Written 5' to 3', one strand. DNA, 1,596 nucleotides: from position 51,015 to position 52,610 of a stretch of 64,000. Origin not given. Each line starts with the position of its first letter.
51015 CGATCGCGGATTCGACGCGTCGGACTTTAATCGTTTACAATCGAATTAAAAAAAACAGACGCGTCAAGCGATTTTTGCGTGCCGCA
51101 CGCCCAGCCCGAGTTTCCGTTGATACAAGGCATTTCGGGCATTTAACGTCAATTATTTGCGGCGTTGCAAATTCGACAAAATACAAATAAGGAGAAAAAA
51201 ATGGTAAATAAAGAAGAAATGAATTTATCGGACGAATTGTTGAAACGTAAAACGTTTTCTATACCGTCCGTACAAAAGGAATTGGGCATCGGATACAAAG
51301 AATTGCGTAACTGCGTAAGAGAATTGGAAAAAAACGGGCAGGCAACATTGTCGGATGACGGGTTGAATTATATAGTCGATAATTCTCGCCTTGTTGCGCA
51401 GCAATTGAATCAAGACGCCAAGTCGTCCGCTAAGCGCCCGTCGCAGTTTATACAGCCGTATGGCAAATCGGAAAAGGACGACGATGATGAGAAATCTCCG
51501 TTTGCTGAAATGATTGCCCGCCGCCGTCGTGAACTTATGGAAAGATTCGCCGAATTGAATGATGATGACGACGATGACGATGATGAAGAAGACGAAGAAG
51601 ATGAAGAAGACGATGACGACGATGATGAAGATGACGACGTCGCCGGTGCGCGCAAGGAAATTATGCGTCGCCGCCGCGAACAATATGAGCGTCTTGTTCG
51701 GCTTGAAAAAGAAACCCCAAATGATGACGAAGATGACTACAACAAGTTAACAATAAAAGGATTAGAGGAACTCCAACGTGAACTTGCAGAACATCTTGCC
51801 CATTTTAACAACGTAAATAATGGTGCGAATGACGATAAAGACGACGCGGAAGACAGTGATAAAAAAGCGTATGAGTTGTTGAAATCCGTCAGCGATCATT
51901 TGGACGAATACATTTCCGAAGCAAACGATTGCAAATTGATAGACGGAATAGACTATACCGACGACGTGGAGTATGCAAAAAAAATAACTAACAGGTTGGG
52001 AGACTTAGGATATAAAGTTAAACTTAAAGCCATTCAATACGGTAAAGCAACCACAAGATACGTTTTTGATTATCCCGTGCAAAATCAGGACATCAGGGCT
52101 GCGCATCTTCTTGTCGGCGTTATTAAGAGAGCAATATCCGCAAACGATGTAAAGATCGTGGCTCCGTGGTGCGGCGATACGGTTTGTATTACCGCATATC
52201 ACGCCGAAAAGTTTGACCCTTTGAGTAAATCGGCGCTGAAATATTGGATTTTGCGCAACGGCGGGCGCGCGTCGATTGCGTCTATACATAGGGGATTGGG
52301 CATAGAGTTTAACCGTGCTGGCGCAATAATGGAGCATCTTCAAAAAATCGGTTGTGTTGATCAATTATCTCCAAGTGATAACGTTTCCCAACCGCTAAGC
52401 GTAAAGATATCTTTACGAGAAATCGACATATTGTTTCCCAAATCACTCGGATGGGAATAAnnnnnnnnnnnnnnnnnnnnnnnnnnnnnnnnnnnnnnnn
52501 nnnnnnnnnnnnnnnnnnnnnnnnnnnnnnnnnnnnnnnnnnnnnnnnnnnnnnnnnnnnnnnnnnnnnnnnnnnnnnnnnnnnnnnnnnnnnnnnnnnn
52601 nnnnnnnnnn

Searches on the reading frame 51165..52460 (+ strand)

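Call 10: search_protein_families(library=pfam, proteins=[window:51165-52460:+], max_evalue=0.001)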
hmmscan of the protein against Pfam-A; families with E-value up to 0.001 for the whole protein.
window:51165-52460:+ (431 aa): 1 family
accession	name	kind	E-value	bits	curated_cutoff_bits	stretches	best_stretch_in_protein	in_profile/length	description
PF09397.16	FtsK_gamma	-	7.3e-10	38.9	30.6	1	351-400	4-51/63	Ftsk gamma domain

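Call 46: search_protein_families(library=ncbifam, proteins=[window:51165-52460:+], max_evalue=0.01)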
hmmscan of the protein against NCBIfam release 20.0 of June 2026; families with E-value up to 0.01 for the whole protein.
window:51165-52460:+ (431 aa): 1 family
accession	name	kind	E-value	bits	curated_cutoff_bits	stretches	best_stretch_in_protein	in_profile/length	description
NF045869.1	UU173_fam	subfamily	0.0013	17.7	225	1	135-296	27-178/650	UU173 family protein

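Call 66: search_protein_families(library=phrogs, proteins=[window:51165-52460:+], max_evalue=0.001)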
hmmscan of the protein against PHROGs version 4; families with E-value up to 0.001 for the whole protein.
window:51165-52460:+ (431 aa): 2 families
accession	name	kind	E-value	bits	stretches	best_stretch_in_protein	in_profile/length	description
phrog_6576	-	unknown function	2e-07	31.6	0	351-401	168-216/325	-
phrog_13700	-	moron, auxiliary metabolic gene and host takeover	0.00052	20.4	0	359-400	72-112/284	FtsK/SpoIIIE-like protein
